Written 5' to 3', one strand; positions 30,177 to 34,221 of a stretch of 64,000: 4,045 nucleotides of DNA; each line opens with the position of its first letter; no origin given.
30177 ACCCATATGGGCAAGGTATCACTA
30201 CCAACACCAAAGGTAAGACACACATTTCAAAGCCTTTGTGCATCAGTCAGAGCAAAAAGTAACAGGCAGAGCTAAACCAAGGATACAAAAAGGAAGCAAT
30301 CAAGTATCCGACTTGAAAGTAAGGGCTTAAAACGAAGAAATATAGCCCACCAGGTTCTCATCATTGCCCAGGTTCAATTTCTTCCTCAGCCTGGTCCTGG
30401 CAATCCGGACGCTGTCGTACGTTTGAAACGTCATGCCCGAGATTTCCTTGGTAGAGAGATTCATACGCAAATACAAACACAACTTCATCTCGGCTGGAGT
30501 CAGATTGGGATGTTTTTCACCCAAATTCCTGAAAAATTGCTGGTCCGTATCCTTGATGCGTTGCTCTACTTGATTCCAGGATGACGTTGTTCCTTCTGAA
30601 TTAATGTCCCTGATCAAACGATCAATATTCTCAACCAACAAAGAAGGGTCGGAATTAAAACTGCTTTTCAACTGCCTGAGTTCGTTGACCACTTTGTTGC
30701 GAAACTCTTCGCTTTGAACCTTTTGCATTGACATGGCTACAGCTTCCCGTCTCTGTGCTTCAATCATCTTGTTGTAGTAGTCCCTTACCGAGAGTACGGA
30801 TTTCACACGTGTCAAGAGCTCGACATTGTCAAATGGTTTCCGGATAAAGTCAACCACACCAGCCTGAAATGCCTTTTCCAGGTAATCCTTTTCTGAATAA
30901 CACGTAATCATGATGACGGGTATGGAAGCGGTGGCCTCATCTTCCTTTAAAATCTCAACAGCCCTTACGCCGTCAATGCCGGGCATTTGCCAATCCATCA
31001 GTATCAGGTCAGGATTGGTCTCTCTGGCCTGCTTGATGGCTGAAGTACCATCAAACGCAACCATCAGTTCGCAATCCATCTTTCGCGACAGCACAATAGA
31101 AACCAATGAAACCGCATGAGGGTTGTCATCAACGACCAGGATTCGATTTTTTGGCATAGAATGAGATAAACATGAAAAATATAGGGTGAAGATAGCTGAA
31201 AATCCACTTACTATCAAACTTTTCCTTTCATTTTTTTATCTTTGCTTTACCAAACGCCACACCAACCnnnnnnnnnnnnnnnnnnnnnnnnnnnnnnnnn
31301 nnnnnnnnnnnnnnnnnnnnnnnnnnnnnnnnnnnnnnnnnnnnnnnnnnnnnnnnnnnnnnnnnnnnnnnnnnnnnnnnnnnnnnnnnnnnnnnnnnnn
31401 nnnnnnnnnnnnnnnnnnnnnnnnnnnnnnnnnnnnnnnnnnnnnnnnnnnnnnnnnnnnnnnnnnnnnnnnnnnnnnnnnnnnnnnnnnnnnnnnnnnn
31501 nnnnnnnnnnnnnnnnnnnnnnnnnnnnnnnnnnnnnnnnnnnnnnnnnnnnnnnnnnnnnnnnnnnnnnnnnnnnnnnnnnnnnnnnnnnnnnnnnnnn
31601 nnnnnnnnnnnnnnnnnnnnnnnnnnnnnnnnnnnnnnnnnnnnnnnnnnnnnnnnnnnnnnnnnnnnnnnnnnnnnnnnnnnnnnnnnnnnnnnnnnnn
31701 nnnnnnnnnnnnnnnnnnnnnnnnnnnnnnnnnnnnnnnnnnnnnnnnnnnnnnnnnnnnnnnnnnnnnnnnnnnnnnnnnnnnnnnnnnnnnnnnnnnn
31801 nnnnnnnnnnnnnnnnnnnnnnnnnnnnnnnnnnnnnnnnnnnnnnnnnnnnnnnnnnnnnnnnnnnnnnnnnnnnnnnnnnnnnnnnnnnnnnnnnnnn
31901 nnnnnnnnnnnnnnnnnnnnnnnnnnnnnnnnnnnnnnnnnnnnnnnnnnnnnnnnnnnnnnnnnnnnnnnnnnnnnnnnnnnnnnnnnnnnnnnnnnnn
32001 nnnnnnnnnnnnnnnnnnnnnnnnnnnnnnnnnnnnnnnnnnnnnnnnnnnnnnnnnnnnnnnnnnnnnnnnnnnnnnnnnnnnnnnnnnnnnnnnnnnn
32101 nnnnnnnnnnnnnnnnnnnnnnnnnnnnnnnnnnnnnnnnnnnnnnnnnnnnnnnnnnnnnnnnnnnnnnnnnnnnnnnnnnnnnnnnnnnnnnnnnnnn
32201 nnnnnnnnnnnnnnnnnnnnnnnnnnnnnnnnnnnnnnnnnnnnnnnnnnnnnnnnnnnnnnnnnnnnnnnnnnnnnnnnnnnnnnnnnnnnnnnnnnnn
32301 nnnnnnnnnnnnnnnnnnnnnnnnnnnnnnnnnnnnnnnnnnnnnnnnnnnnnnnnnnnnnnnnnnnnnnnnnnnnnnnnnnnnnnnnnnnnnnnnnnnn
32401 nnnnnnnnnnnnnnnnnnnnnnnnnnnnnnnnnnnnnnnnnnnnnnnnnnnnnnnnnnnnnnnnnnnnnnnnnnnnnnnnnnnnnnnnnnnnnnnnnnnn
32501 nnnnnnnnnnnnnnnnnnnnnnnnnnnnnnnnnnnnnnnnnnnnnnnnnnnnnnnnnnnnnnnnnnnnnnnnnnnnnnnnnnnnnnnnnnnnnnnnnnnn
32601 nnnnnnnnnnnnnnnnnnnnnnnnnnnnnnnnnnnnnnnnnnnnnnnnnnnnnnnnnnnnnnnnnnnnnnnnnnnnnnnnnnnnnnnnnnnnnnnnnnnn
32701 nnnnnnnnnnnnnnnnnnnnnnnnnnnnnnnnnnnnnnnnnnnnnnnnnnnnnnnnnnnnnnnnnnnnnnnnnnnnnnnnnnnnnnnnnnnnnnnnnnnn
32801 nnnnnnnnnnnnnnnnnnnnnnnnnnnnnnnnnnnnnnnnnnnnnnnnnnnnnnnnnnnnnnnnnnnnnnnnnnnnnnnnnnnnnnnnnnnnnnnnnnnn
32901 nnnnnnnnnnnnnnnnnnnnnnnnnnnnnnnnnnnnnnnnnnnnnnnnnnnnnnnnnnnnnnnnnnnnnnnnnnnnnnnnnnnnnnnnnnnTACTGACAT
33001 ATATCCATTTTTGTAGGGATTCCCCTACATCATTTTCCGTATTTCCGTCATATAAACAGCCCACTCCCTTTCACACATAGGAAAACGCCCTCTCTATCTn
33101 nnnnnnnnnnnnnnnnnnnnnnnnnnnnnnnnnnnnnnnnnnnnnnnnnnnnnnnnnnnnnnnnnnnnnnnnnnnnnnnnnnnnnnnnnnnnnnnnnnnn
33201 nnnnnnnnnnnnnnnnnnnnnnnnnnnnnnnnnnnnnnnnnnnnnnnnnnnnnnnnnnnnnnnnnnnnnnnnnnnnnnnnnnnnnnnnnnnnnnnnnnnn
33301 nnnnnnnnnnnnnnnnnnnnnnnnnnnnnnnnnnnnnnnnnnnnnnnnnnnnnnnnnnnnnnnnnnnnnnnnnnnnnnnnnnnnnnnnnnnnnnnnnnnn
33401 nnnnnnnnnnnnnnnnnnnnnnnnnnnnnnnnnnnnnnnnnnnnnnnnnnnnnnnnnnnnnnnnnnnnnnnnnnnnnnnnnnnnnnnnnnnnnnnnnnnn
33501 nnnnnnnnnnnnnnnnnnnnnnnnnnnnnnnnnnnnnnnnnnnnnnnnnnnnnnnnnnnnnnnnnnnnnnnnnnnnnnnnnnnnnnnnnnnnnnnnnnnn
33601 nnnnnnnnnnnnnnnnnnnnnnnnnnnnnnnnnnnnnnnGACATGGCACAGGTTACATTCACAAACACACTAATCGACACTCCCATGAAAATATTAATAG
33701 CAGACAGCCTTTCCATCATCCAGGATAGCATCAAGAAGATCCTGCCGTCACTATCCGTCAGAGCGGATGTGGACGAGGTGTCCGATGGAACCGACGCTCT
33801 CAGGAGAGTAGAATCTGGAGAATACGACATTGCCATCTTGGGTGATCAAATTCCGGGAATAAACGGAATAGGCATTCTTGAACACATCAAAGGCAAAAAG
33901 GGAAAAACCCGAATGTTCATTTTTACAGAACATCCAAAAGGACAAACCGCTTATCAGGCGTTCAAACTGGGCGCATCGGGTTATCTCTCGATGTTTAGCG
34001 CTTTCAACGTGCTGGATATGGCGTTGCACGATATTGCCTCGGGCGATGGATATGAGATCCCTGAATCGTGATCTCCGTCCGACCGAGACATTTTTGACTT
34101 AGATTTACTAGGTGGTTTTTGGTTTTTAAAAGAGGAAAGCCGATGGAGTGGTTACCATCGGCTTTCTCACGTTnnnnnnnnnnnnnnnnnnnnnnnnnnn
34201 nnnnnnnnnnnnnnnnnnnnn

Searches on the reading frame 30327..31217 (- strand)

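Call 54: search_protein_families(library=ncbifam, proteins=[window:30327-31217:-], max_evalue=0.01)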
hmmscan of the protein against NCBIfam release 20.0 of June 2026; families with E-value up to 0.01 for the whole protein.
window:30327-31217:- (296 aa): 100 families (the best 25 are shown)
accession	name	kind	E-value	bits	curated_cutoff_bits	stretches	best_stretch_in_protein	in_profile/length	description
NF007135.0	PRK09581.1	equivalog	1.6e-28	99.8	474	1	24-262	3-232/457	PleD family two-component system response regulator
TIGR02154.1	PhoB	equivalog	1.8e-26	92.9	296.2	1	24-145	3-123/226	phosphate regulon transcriptional regulator PhoB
NF008318.0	PRK11107.1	equivalog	1.4e-23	82.9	890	1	25-159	669-802/920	two-component sensor histidine kinase BarA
NF040689.1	MtrAB_MtrA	equivalog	8.2e-23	80.9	300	1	26-160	1-129/219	MtrAB system response regulator MtrA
NF007546.0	PRK10161.1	equivalog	8.4e-21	74.6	471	1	24-143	3-121/229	phosphate response regulator transcription factor PhoB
NF008469.0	PRK11361.1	equivalog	5.8e-20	71.4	714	1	22-156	3-134/461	acetoacetate metabolism transcriptional regulator AtoC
NF001965.0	PRK00742.1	subfamily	3.9e-19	69.1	293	1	23-170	3-147/357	chemotaxis-specific protein-glutamate methyltransferase CheB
NF047654.1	DiguCycDgcRLepto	equivalog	8.3e-19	67.6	500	1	23-167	2-145/295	diguanylate cyclase DgcR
NF009206.0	PRK12555.1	subfamily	9e-19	67.6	342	1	25-168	2-147/340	chemotaxis-specific protein-glutamate methyltransferase CheB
NF053854.1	RespRegPhoBBctds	equivalog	1.7e-18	66.8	270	1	26-173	1-146/225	two-component system response regulator PhoB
TIGR02875.1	spore_0_A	equivalog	2.5e-18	66.3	200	1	23-180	2-156/262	sporulation transcription factor Spo0A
NF040534.1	resp_reg_YycF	equivalog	3.6e-18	65.7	340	1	25-170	2-143/231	response regulator YycF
NF052313.1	T9SS_RR_PorX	equivalog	4.2e-18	65.4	300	1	25-247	2-216/513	T9SS response regulator signal transducer PorX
NF045944.1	ResRegRpaBCyano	equivalog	4.4e-18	65.5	330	1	27-182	1-151/229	response regulator transcription factor RpaB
NF052445.1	RespRegMctR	equivalog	1.9e-17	63.4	300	1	25-153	3-130/205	two-component system response regulator MctR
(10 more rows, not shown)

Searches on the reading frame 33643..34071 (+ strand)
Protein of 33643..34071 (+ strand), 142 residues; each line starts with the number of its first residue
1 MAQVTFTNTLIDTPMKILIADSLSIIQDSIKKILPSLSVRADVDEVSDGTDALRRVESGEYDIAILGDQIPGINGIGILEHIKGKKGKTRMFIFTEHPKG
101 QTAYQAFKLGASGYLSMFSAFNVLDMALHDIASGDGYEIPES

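Call 54: search_protein_families(library=ncbifam, proteins=[window:33643-34071:+], max_evalue=0.01)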
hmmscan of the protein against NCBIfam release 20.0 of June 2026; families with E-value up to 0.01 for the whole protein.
window:33643-34071:+ (142 aa): 57 families (the best 25 are shown)
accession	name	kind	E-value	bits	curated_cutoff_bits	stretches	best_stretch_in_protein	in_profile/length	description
NF011896.0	PRK15369.1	equivalog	1e-13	51.4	242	1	15-137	4-126/211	two component system response regulator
NF007935.0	PRK10651.1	equivalog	5.6e-11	42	250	1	12-134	4-126/216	two-component system response regulator NarL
NF007901.0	PRK10610.1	equivalog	6.3e-10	39.3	189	1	12-118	3-110/129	chemotaxis response regulator CheY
NF007018.1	PRK09483.1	equivalog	1.5e-09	37.8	280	1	16-138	3-125/217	UvrY/SirA/GacA family response regulator transcription factor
NF007419.0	PRK09958.1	equivalog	7.5e-09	35.5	251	1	17-129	3-114/204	acid-sensing system DNA-binding response regulator EvgA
NF052445.1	RespRegMctR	equivalog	3.5e-08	33.1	300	1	15-137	2-124/205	two-component system response regulator MctR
NF041946.1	LuxO_transreg_Vib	equivalog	4.2e-08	32.4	800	1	33-115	15-95/463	quorum-sensing sigma-54 dependent transcriptional regulator LuxO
NF045991.1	RespRegCtrARhodob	equivalog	5.2e-08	32.9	350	1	15-116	1-100/224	response regulator transcription factor CtrA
NF052313.1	T9SS_RR_PorX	equivalog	1.4e-07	30.7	300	1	42-98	26-82/513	T9SS response regulator signal transducer PorX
TIGR01387.1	cztR_silR_copR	subfamily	2.2e-07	30.7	279.2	1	42-121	24-103/218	heavy metal response regulator transcription factor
NF007663.1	PRK10336.1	equivalog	2.5e-07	30.7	345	1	15-118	1-102/219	quorum sensing response regulator transcription factor QseB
NF007708.0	PRK10403.1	equivalog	3.3e-07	30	343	1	13-134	5-126/215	nitrate/nitrite response regulator protein NarP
TIGR01818.1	ntrC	equivalog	3.3e-07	29.5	558.6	1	18-116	2-98/463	nitrogen regulation protein NR(I)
NF033118.1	vanR-O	exception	1.1e-06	28.2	505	1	15-118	4-105/233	vancomycin resistance response regulator transcription factor VanR-O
NF041734.1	resp_reg_RppA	equivalog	1.2e-06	28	250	1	15-116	1-102/229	two-component system response regulator RppA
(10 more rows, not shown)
